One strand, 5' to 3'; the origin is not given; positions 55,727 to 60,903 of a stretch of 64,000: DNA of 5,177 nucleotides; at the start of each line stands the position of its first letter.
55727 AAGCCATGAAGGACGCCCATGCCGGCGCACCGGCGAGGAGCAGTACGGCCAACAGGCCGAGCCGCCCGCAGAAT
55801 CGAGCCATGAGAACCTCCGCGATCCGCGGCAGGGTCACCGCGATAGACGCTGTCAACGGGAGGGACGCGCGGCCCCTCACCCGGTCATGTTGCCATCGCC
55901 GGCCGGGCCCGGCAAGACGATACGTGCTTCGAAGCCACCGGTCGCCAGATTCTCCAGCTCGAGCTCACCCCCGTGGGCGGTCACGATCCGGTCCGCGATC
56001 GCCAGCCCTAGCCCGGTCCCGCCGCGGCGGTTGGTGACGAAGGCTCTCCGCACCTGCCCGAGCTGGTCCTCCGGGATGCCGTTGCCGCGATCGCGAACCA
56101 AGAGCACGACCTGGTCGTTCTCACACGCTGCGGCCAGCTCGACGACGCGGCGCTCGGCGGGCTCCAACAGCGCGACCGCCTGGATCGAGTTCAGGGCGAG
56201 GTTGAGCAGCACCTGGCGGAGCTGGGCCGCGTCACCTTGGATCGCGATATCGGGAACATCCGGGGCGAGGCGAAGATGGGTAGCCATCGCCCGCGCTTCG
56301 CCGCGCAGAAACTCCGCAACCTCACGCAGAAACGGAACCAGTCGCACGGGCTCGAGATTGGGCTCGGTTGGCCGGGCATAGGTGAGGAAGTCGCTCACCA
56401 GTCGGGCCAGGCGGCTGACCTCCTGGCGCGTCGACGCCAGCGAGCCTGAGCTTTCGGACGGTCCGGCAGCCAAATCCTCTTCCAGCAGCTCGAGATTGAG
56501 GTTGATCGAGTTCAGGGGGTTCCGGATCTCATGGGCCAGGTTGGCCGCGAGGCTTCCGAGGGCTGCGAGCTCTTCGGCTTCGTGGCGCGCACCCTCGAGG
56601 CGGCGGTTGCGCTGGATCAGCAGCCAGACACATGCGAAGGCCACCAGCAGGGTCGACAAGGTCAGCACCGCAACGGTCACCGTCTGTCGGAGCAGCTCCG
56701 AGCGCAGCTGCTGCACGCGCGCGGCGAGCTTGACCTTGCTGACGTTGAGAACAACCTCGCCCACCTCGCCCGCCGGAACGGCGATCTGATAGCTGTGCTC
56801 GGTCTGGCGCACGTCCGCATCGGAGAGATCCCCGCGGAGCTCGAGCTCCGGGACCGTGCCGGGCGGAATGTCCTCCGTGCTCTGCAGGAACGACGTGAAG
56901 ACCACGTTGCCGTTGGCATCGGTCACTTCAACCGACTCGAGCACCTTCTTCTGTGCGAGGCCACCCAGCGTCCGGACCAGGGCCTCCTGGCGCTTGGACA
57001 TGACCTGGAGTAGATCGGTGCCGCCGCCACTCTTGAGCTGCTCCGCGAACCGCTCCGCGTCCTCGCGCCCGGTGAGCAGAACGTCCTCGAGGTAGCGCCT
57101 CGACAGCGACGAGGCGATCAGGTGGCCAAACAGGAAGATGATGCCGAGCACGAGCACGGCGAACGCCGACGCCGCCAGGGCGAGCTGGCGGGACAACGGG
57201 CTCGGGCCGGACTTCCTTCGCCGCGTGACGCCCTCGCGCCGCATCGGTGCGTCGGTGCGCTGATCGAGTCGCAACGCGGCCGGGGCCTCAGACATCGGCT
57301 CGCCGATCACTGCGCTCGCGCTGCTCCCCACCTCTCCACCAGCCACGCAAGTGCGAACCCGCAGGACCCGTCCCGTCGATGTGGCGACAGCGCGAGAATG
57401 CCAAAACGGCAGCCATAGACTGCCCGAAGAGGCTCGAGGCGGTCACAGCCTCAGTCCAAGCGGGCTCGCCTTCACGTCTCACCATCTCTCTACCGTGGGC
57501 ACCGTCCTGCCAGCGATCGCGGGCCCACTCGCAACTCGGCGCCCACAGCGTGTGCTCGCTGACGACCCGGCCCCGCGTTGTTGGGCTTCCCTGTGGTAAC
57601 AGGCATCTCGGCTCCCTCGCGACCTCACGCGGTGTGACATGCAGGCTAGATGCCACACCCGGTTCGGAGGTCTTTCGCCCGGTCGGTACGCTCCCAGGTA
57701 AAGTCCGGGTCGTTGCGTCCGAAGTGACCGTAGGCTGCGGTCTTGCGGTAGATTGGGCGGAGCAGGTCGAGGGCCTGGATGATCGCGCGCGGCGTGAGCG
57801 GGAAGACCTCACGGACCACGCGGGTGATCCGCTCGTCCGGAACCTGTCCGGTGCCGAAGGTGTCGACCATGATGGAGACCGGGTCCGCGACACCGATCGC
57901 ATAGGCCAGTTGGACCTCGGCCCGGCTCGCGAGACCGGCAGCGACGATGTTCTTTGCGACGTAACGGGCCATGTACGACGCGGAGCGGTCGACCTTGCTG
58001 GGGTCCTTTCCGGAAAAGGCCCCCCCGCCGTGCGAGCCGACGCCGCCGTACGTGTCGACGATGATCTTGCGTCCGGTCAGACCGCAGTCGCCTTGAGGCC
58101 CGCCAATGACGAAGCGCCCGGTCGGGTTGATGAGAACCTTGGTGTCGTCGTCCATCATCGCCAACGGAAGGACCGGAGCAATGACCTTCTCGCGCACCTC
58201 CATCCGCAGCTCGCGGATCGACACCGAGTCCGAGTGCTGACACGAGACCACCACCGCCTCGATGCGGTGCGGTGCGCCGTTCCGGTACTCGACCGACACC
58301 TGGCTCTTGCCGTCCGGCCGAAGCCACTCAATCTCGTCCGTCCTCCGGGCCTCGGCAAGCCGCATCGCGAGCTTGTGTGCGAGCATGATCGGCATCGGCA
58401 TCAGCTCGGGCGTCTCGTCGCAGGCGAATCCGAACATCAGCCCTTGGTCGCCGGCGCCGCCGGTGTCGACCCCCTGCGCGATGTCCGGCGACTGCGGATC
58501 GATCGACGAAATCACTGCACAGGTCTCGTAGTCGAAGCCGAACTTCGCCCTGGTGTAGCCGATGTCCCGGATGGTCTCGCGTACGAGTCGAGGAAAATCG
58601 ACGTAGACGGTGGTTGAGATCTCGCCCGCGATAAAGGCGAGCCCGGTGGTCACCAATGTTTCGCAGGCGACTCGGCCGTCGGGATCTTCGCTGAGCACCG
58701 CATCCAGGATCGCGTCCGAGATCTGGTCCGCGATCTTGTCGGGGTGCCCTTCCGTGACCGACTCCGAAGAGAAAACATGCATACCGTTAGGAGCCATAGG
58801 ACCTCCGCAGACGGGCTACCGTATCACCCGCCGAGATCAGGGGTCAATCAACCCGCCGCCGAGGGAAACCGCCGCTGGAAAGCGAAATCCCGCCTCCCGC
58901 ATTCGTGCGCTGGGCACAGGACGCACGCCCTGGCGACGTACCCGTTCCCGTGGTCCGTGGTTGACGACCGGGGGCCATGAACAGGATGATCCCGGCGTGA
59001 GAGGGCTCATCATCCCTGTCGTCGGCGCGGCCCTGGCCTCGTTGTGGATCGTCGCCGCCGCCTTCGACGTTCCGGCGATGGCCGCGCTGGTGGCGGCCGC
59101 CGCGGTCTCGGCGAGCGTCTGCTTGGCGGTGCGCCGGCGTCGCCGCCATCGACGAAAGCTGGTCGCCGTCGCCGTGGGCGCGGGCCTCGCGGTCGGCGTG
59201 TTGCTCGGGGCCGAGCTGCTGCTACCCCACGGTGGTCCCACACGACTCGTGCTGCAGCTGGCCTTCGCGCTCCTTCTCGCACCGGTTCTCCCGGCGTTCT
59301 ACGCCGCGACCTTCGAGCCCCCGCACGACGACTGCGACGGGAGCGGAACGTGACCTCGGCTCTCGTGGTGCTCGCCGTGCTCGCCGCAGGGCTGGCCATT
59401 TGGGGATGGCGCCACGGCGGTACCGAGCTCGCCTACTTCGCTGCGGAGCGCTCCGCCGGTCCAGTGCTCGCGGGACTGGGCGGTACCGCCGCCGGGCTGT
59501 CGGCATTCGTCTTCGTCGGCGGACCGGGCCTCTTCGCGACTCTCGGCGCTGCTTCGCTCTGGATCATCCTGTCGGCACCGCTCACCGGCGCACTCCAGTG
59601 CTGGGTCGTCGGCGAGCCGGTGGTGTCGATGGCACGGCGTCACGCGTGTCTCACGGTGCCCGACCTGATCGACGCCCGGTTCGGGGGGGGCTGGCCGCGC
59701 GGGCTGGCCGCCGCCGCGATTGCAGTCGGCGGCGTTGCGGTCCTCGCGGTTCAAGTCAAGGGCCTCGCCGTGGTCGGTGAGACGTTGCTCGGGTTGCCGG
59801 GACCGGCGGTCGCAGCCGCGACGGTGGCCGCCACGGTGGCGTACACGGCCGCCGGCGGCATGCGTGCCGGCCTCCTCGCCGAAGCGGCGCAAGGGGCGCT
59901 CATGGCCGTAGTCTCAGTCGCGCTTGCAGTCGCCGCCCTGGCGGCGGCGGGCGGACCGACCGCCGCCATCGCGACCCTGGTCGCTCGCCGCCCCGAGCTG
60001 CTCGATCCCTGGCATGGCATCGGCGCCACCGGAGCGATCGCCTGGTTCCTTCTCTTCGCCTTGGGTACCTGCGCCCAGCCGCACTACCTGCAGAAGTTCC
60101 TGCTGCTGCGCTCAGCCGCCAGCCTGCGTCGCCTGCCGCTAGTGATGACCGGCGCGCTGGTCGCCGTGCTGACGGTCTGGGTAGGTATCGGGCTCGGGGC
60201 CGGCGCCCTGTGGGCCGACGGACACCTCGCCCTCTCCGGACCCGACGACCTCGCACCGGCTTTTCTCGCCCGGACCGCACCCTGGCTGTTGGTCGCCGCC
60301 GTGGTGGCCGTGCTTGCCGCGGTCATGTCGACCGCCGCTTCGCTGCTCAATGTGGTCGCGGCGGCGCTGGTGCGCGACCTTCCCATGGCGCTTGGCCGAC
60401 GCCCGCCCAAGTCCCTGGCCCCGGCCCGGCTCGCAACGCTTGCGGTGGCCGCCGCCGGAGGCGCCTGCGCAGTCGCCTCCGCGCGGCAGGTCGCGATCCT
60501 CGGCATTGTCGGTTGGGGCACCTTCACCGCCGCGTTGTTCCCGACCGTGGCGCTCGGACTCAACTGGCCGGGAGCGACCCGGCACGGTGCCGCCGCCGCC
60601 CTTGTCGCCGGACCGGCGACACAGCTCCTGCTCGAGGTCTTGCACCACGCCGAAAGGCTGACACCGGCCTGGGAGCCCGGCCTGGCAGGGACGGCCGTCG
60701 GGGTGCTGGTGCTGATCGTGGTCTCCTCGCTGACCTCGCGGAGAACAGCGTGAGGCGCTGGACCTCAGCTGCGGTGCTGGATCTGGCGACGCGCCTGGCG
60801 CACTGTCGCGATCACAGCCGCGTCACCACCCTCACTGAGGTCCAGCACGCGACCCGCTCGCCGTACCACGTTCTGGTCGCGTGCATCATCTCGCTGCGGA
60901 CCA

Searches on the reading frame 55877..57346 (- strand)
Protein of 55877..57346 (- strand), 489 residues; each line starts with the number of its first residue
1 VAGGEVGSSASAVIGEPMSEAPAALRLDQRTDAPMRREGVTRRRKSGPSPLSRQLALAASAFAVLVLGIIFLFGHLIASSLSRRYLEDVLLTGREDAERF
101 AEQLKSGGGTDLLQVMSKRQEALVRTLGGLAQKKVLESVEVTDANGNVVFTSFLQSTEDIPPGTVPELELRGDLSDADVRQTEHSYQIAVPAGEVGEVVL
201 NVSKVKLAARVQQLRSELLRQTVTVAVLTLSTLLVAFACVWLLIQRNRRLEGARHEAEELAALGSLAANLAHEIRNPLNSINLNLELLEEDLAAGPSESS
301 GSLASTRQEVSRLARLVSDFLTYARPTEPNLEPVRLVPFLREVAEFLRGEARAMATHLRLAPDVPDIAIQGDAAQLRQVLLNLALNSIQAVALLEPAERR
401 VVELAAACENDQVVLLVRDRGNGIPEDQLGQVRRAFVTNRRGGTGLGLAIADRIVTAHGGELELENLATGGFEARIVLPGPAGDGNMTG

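Call 4: search_protein_families(library=pfam, proteins=[window:55877-57346:-], max_evalue=0.1)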
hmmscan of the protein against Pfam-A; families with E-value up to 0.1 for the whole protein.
window:55877-57346:- (489 aa): 4 families
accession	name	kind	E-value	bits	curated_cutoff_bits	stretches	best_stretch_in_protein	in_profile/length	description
PF02518.31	HATPase_c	-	4.3e-19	69.4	26.4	1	371-479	1-108/111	Histidine kinase-, DNA gyrase B-, and HSP90-like ATPase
PF00512.31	HisKA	-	2.7e-15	56.6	26.9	1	263-327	2-64/66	His Kinase A (phospho-acceptor) domain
PF13581.12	HATPase_c_2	-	0.0037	17.7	27.4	1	399-456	53-110/127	Histidine kinase-like ATPase domain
PF14501.12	HATPase_c_5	-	0.039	14.3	22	1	376-478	6-101/102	GHKL domain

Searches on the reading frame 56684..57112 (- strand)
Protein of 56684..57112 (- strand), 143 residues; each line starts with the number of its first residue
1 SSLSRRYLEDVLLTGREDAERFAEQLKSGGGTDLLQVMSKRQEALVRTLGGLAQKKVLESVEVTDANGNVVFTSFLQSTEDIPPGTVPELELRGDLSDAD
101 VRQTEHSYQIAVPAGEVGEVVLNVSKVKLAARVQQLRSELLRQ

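Call 86: search_solved_structures(query=window:56684-57112:-, max_evalue=10, show_alignments=2)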
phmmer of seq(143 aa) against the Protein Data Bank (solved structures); distinct sequences matched with E-value up to 10: 0.

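Call 87: search_protein_families(library=pfam, proteins=[window:56684-57112:-], max_evalue=10)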
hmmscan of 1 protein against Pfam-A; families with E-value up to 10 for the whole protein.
seq(143 aa): 0 families
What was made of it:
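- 55877..57346 (-): Sensor histidine kinase co-transcribed with X: TM1, a roughly 140-aa unassigned periplasmic domain, TM2, then HisKA and HATPase_c with no HAMP domain. No family hit for the periplasmic domain (calls 86, 87).
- Tried and rejected: Pfam on the kinase's periplasmic domain at E <= 10 (call 87).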

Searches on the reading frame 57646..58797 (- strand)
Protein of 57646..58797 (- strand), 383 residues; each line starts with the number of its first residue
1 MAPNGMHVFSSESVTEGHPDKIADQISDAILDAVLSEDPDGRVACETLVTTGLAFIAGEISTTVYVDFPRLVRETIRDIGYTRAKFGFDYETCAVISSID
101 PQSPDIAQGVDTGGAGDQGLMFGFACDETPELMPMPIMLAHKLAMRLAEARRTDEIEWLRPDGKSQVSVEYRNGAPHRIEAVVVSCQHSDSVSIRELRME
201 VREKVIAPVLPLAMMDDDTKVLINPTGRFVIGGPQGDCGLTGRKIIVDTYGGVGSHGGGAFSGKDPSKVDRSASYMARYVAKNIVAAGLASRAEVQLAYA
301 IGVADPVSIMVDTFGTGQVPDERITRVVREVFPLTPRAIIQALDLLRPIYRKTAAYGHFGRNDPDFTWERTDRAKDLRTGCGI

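Call 24: search_protein_families(library=pfam, proteins=[window:57646-58797:-], max_evalue=0.001)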
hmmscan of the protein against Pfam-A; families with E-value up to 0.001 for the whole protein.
window:57646-58797:- (383 aa): 3 families
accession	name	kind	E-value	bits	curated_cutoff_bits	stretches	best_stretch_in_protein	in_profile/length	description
PF02773.21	S-AdoMet_synt_C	-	2.5e-69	232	25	1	231-370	1-138/138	S-adenosylmethionine synthetase, C-terminal domain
PF02772.21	S-AdoMet_synt_M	-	3.5e-48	163.1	29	1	114-229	3-120/120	S-adenosylmethionine synthetase, central domain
PF00438.25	S-AdoMet_synt_N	-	9.5e-43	145.2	33.1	1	7-104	2-99/99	S-adenosylmethionine synthetase, N-terminal domain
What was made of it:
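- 57646..58797 (-): metK, the conserved upstream flank of the block. Pfam (call 24).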

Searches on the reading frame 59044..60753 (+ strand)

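Call 24: search_protein_families(library=pfam, proteins=[window:59044-60753:+], max_evalue=0.001)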
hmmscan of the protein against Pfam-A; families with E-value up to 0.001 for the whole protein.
window:59044-60753:+ (569 aa): 1 family
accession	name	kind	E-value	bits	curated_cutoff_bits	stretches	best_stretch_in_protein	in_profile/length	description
PF00474.23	SSF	-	1.5e-33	116.7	22.8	1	131-523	1-406/406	Sodium:solute symporter family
